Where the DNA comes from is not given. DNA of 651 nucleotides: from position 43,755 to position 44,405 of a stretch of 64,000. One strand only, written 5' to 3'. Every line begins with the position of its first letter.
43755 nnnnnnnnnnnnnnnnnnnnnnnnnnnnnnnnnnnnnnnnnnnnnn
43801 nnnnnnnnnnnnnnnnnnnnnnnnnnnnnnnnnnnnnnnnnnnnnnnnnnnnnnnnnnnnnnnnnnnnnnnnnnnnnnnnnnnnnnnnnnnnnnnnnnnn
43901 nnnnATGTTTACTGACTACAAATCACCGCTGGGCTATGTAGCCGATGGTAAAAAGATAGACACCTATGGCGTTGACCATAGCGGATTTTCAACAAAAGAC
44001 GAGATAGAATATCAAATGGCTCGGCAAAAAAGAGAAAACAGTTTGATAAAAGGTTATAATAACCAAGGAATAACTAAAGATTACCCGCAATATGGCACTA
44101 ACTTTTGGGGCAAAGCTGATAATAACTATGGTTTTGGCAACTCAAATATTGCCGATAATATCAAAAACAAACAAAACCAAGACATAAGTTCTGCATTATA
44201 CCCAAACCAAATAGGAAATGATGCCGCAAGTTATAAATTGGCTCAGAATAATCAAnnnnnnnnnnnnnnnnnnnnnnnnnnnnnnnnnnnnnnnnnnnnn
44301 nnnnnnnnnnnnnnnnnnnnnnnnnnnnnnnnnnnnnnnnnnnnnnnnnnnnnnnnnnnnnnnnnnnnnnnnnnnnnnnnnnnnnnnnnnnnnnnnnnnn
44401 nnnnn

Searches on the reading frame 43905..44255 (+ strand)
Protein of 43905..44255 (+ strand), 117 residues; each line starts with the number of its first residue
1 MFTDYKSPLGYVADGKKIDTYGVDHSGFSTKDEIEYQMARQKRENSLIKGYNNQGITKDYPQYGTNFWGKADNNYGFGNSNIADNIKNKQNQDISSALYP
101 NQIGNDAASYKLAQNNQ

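Call 8: find_related_loci(query=window:43905-44255:+, collection=genome_contigs, flank=10000)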
Query seq(117 aa) (117 aa) in genome_contigs; peptide patterns used: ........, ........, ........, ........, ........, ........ (x = any residue, [..] = any of these).
41 stretches matched a pattern, but none encodes a relative of the query by tblastn (E <= 1e-3).
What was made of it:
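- Tried and rejected: Found nothing (call 8).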

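Call 9: find_homologous_proteins(query=window:43905-44255:+, max_evalue=0.01)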
Query seq(117 aa) (117 aa): 101 proteins with E <= 0.01 among 103 candidates.
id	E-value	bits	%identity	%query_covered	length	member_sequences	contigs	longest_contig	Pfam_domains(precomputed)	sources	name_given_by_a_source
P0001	8.1e-52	192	77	97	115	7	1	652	-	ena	-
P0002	3.1e-41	158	96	68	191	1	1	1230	-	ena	-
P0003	6.2e-39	151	63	96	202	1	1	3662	-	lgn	-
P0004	5.5e-37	145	69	81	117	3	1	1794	-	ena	-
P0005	2.8e-36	142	71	79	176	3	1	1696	-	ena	-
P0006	1.0e-35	141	64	84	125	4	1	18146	-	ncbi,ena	-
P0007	8.5e-35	138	63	87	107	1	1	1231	-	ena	-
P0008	1.0e-34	137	58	99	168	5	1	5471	-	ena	-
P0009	1.3e-34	137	72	74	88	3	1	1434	-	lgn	-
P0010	2.5e-34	136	64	84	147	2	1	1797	-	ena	-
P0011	3.1e-34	136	64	80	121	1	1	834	-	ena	-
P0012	1.1e-33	134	58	100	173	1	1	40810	-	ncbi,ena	-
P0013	1.5e-33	134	62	87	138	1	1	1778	-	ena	-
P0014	1.5e-33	134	70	70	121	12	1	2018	-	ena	-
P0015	3.7e-33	132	67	77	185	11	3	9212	-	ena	-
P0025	1.7e-32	130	58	94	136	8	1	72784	-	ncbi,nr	ncbi:MAG: hypothetical protein IKK52_04290, partial [Alphaproteobacteria bacterium]|nr:hypothetical 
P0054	1.6e-29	121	93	51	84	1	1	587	-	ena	-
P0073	2.0e-25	107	46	99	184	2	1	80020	-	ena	-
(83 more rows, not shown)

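Call 12: find_encoding_contigs(protein=P0073, flank=10000, max_places=3)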
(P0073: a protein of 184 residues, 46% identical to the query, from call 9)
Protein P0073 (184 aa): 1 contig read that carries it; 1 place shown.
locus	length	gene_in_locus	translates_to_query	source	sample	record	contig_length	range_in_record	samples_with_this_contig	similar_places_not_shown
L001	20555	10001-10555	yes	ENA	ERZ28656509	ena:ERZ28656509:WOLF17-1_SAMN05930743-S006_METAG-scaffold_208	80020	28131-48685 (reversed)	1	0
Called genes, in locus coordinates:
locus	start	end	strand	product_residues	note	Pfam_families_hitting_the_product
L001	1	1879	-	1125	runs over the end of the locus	PF00271:Helicase_C (faint), PF00270:DEAD (faint)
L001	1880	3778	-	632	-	PF00580:UvrD-helicase (faint), PF13245:AAA_19 (faint)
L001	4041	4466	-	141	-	PF00565:SNase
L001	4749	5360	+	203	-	PF00239:Resolvase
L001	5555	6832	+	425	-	PF02463:SMC_N (faint), PF13304:AAA_21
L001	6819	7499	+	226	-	PF13707:RloB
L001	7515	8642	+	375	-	PF13576:Pentapeptide_3 (faint)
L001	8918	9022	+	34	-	-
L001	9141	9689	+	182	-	-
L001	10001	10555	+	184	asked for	-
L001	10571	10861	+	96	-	-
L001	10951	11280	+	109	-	-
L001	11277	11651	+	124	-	-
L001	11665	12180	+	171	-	-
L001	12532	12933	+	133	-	-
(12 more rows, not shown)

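Call 13: find_encoding_contigs(protein=P0025, flank=10000, max_places=3)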
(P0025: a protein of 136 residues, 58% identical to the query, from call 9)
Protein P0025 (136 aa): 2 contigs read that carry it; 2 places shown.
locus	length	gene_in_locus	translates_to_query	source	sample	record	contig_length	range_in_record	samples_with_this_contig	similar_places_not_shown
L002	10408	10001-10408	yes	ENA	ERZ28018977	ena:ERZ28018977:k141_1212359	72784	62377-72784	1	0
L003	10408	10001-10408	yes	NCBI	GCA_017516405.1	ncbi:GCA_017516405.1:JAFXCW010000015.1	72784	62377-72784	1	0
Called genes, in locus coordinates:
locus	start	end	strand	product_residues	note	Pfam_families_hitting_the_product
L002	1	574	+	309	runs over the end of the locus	-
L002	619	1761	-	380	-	-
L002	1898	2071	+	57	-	-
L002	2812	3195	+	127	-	PF20172:DUF6538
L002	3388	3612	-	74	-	PF13310:Virulence_RhuM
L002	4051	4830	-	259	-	PF05175:MTS, PF03848:TehB, PF06325:PrmA, PF13649:Methyltransf_25 (weak), PF13847:Methyltransf_31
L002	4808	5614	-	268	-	-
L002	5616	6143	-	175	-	PF00293:NUDIX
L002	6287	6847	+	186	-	PF12796:Ank_2, PF13857:Ank_5 (faint), PF00023:Ank (faint), PF13606:Ank_3 (faint), PF13637:Ank_4 (faint)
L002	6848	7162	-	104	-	-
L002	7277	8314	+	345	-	PF02661:Fic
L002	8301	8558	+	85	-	-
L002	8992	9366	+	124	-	-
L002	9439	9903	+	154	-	-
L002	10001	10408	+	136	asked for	?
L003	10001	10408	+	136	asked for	?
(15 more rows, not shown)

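Call 19: search_solved_structures(query=A1, max_evalue=10)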
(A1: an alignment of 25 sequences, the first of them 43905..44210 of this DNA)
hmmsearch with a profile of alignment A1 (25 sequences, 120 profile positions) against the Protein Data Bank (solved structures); distinct sequences matched with E-value up to 10: 4.
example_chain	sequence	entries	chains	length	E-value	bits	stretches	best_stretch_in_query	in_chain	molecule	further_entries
2yg3_A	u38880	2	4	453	0.19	15.1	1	45-98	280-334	PUTRESCINE OXIDASE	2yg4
2yg6_A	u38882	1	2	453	0.19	15.1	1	45-98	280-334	PUTRESCINE OXIDASE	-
2yg5_A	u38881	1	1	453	0.19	15.1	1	45-98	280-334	PUTRESCINE OXIDASE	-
2yg7_A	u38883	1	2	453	0.19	15.1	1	45-98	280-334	PUTRESCINE OXIDASE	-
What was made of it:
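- Tried and rejected: The PDB profile search gave only noise (call 19).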

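Call 20: find_related_loci(query=A1, collection=metagenome_contigs, flank=10000)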
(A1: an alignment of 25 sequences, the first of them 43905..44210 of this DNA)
Query A1 (102 aa) in metagenome_contigs; peptide patterns used: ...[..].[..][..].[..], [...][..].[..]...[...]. (x = any residue, [..] = any of these).
253 stretches matched a pattern; 151 encode a relative of the query (tblastn E <= 1e-3); the best 80 are kept; 80 distinct loci.
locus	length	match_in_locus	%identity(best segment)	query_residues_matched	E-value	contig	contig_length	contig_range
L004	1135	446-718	66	1-90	1e-40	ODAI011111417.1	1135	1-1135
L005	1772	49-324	68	1-91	9e-39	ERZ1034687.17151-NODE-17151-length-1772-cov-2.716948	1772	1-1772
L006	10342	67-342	67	1-91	1e-37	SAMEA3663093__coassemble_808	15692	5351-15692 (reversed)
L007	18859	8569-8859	62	1-100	4e-38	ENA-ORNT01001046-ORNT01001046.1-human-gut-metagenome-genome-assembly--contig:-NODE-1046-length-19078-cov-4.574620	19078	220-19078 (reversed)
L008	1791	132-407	68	1-91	3e-38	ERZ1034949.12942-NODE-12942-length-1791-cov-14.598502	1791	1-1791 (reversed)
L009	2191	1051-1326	64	1-92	8e-38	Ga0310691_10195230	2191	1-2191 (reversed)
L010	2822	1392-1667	67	1-91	1e-37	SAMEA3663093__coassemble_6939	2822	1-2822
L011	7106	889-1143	71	5-88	3e-37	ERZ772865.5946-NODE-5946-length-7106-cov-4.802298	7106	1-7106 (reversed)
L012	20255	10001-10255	71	5-88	3e-37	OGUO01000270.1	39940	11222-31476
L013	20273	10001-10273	66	1-91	4e-37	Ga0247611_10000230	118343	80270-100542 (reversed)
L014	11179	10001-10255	71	5-88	3e-37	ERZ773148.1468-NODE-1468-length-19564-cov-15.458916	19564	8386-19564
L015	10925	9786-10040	71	5-88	3e-37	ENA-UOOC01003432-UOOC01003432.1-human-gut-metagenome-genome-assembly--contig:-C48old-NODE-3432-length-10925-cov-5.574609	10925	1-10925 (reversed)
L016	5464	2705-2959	71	5-88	3e-37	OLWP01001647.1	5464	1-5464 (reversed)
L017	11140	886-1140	71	5-88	3e-37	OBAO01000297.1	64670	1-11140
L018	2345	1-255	71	8-91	2e-36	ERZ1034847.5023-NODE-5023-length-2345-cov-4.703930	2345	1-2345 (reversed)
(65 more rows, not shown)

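Call 21: find_related_loci(query=A1, collection=viral_contigs, flank=10000)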
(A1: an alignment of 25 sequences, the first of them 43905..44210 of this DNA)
Query A1 (102 aa) in viral_contigs; peptide patterns used: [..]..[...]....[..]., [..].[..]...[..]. (x = any residue, [..] = any of these).
30 stretches matched a pattern, but none encodes a relative of the query by tblastn (E <= 1e-3).
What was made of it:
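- No relative of the module was found in 2.9 million viral contigs (call 21).
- Tried and rejected: No relatives (call 21).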

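Call 25: search_protein_representatives(alignment_id=A1)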
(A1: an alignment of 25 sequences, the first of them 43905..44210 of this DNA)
Query: 25 sequences, 120 profile positions. Proteins with E-value up to 0.001 (for the whole library): 284; up to 1e-10: 211; up to 1e-30: 100. The best 150 are listed.
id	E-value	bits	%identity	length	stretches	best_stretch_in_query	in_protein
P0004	2.6e-50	185.7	-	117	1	1-100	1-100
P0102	4.6e-49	181.7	-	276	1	1-113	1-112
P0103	1.4e-48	180.1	-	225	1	1-103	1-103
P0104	1.9e-48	179.7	-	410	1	1-111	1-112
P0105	4.2e-48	178.6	-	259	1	1-113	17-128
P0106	4.5e-48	178.5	-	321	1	1-104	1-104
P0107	1.2e-47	177.1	-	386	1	1-110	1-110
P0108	1.3e-47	177.0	-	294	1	1-99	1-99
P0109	1.5e-47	176.9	-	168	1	1-107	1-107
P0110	3.0e-47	175.8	-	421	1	1-108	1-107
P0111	4.6e-47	175.2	-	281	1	1-106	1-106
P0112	4.9e-47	175.1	-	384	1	1-112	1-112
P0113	7.3e-47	174.6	-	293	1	1-107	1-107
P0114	1.4e-46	173.6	-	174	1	1-98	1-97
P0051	1.4e-46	173.6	-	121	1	1-104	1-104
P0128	3.6e-44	165.9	-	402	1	3-109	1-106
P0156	1.2e-38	148.1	-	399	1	1-105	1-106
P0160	6.6e-38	145.7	-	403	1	1-107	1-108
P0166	3.9e-37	143.2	-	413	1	2-113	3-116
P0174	1.1e-35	138.6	-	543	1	1-98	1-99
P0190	1.1e-30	122.4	-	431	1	2-97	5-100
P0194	4.1e-30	120.5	-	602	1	1-88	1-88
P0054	6.0e-26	107.1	-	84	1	4-64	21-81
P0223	1.1e-20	90.1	-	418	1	34-103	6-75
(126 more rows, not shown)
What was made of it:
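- There are 284 clusters at 50% identity, and in the 150 best listed the module match begins within the protein's first 52 residues, at residue 1 in most (call 25). It is conserved across 284 clusters (call 25).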

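Call 28: search_protein_families(library=pfam, alignment_id=A2, max_evalue=0.001)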
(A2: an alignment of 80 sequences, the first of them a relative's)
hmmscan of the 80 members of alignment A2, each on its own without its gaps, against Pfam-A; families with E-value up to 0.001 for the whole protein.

A. member 1, P0102 (276 aa): 0 families

B. families by the number of members that match (of 80 scanned): 11 families
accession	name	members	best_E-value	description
PF05838.17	Glyco_hydro_108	11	3.1e-23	Glycosyl hydrolase 108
PF09374.15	PG_binding_3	6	1.3e-10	Predicted Peptidoglycan domain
PF00277.23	SAA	4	1.8e-17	Serum amyloid A protein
PF21277.2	T6SS_VgrG3-like_C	3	4.2e-35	Type VI secretion system spike protein VgrG3-like, C-terminal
PF10908.13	Tlde1_dom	3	2.7e-09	Tlde1 domain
PF03734.19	YkuD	2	1.9e-07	L,D-transpeptidase catalytic domain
PF01464.25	SLT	2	1.7e-05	Transglycosylase SLT domain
PF16754.10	Pesticin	1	2.9e-06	Bacterial toxin homologue of phage lysozyme, C-term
PF01374.23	Glyco_hydro_46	1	0.00036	Glycosyl hydrolase family 46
PF00959.24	Phage_lysozyme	1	0.00048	Phage lysozyme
PF01471.23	PG_binding_1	1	0.00076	Putative peptidoglycan binding domain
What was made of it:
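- A Pfam census of 80 cluster representatives found only cell-wall enzyme and peptidoglycan-binding domains plus SAA (call 28): GH108 11, PG_binding_3 6, SAA 4, VgrG3-like_C 3, Tlde1 3, YkuD 2, SLT 2, and Pesticin, GH46, Phage_lysozyme and PG_binding_1 one each. Several tails are of kinds best known from T6SS effectors, namely Tlde1 and VgrG3-like_C (call 28). Tails include non-lytic types (Tlde1, YkuD, SAA; call 28).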

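Call 29: predict_structure(alignment_id=A1)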
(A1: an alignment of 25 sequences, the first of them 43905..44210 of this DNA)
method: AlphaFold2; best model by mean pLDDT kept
length: 102 residues; sequences in the alignment: 25
mean_pLDDT: 64.9   pTM: 0.54
mean pLDDT of the five models: 64.9, 55.2, 50.5, 47.1, 46.7
residues with pLDDT >= 90: 1; 70-90: 52; 50-70: 23; < 50: 26
segments of 3 or more residues with pLDDT < 50: 78-102
pLDDT, mean of each block of 10 residues (from residue 1): 61 67 76 80 86 85 70 50 41 39 37
secondary structure, 60 per line:
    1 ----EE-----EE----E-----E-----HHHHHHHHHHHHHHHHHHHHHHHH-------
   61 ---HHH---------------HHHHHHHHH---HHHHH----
elements in order: H30-53 H82-90 H94-98

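Call 30: find_related_loci(query=A1, collection=genome_contigs, flank=10000)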
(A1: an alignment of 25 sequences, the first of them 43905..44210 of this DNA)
Query A1 (102 aa) in genome_contigs; peptide patterns used: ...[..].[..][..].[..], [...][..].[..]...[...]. (x = any residue, [..] = any of these).
295 stretches matched a pattern; 237 encode a relative of the query (tblastn E <= 1e-3); the best 80 are kept; 80 distinct loci.
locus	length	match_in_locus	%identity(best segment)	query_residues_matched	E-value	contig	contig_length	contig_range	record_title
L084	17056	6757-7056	81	1-100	2e-52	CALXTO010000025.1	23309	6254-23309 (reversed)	MAG: uncultured Alphaproteobacteria bacterium isolate BRZ_CT__bin33 genome assembly, contig: BRZ_CT__NODE_2822_length_23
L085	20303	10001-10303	69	1-100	2e-44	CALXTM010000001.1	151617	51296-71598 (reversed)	MAG: uncultured Alphaproteobacteria bacterium isolate BRZ_DP__bin105 genome assembly, contig: BRZ_DP__NODE_93_length_151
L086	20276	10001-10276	71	1-92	1e-42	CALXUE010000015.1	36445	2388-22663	MAG: uncultured Alphaproteobacteria bacterium isolate BRZ_MQ__bin8 genome assembly, contig: BRZ_MQ__NODE_1118_length_364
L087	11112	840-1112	70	1-91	2e-42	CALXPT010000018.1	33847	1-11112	MAG: uncultured Alphaproteobacteria bacterium isolate BRZ_CI__bin98 genome assembly, contig: BRZ_CI__NODE_2048_length_33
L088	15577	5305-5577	70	1-91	1e-41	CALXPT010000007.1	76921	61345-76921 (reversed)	MAG: uncultured Alphaproteobacteria bacterium isolate BRZ_CI__bin98 genome assembly, contig: BRZ_CI__NODE_561_length_769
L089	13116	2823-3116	65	1-98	9e-41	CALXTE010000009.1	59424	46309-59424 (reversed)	MAG: uncultured Alphaproteobacteria bacterium isolate BRZ_SN__bin90 genome assembly, contig: BRZ_SN__NODE_644_length_594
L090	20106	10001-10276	68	1-92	2e-41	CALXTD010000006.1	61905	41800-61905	MAG: uncultured Alphaproteobacteria bacterium isolate BRZ_RF__bin97 genome assembly, contig: BRZ_RF__NODE_448_length_619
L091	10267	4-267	74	5-92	7e-41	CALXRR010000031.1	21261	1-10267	MAG: uncultured Alphaproteobacteria bacterium isolate BRZ_AG__bin71 genome assembly, contig: BRZ_AG__NODE_3605_length_21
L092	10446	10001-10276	68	1-92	5e-41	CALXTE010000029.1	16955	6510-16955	MAG: uncultured Alphaproteobacteria bacterium isolate BRZ_SN__bin90 genome assembly, contig: BRZ_SN__NODE_4313_length_16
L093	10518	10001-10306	66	1-102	1e-40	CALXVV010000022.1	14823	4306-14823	MAG: uncultured Alphaproteobacteria bacterium isolate E04__bin378 genome assembly, contig: E04__k127_10141055, whole gen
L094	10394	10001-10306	66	1-102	2e-40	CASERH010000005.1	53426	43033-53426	uncultured proteobacterium isolate O27_L1_392392_idba_bin.56 genome assembly, contig: O27_L1_392392_idba_bin.56.fa_scaff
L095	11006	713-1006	65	1-98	2e-40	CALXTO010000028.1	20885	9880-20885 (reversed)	MAG: uncultured Alphaproteobacteria bacterium isolate BRZ_CT__bin33 genome assembly, contig: BRZ_CT__NODE_3242_length_20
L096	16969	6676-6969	64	1-98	2e-40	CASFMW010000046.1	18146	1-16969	uncultured proteobacterium isolate O25_L1_391391_idba_bin.172 genome assembly, contig: O25_L1_391391_idba_bin.172.fa_sca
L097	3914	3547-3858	63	1-102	2e-40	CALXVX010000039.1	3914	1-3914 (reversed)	MAG: uncultured Alphaproteobacteria bacterium isolate E21__bin46 genome assembly, contig: E21__k127_870396, whole genome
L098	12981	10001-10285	67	2-95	2e-40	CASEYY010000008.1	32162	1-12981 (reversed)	uncultured proteobacterium isolate SI.O72.metabat-bins.143 genome assembly, contig: SI.O72.metabat-bins.143.fa_k141_1007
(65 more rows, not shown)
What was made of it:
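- Tried and rejected: The profile scan worked (call 30).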

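Call 38: fold_search(model_id=the predicted structure, library=pdb)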
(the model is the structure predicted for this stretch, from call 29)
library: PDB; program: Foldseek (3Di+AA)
matches with E <= 10: 0; with E <= 0.001: 0
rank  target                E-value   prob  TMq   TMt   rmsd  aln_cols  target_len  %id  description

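Call 62: search_protein_families(library=pfam, proteins=[P0194, P0174, P0190, P0110, P0166, P0104, P0223, P0160, P0128, P0156], max_evalue=0.01)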
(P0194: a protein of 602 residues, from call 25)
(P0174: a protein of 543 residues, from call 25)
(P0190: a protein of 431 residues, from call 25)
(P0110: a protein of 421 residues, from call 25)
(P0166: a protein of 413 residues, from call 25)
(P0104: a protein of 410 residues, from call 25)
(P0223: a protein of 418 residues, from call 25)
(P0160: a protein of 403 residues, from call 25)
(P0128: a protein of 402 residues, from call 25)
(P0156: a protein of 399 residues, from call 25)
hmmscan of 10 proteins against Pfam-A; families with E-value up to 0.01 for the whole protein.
P0194 (602 aa): 0 families

P0174 (543 aa): 0 families

P0190 (431 aa): 0 families

P0110 (421 aa): 1 family
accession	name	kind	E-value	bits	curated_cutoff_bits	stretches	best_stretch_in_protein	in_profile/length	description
PF05838.17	Glyco_hydro_108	-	1.6e-17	64.2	21.2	1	213-303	4-85/85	Glycosyl hydrolase 108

P0166 (413 aa): 0 families

P0104 (410 aa): 1 family
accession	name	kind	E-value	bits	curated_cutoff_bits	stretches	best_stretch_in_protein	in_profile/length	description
PF05838.17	Glyco_hydro_108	-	7.8e-12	46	21.2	1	229-316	3-84/85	Glycosyl hydrolase 108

P0223 (418 aa): 0 families

P0160 (403 aa): 1 family
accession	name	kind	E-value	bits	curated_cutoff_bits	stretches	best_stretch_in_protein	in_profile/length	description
PF01464.25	SLT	-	0.00056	19.9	21.3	1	263-349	3-85/117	Transglycosylase SLT domain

P0128 (402 aa): 1 family
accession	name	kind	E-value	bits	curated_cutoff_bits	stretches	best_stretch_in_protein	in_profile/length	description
PF01464.25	SLT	-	0.0012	18.8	21.3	1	255-382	3-109/117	Transglycosylase SLT domain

P0156 (399 aa): 0 families

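Call 85: search_protein_families(library=pfam, proteins=[P0194, P0174], max_evalue=1)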
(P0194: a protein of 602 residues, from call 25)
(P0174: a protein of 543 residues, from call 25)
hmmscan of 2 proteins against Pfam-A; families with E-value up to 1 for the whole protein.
P0194 (602 aa): 1 family
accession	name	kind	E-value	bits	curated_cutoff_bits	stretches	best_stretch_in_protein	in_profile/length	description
PF01886.21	DUF61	-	0.16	12.5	27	1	460-490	42-72/127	Protein of unknown function DUF61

P0174 (543 aa): 1 family
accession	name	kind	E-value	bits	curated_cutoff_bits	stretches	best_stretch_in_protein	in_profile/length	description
PF18656.6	DUF5633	-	0.23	11.8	23.6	0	403-412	29-38/41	Family of unknown function (DUF5633)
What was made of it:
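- Several tail classes have no recognisable function (call 85).
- Tried and rejected: Nothing, including no PT-TG-type pre-toxin domain, despite a shared G-rich motif seen by eye (calls 62, 85).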

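Call 90: find_encoding_contigs(protein=P0002, flank=3000, max_places=3)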
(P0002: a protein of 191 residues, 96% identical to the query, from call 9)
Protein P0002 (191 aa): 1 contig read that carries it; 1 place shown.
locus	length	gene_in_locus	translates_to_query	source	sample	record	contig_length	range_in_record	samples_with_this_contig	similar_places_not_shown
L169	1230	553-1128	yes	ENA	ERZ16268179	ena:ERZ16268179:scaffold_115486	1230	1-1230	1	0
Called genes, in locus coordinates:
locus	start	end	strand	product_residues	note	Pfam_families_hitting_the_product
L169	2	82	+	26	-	?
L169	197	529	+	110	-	-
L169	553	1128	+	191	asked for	-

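Call 91: find_encoding_contigs(protein=P0054, flank=3000, max_places=3)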
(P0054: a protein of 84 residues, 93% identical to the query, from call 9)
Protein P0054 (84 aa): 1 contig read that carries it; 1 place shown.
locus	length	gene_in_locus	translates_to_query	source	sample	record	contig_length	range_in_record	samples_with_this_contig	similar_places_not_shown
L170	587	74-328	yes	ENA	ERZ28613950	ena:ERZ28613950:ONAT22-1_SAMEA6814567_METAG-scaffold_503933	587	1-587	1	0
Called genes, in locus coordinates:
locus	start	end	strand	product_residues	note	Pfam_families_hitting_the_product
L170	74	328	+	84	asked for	-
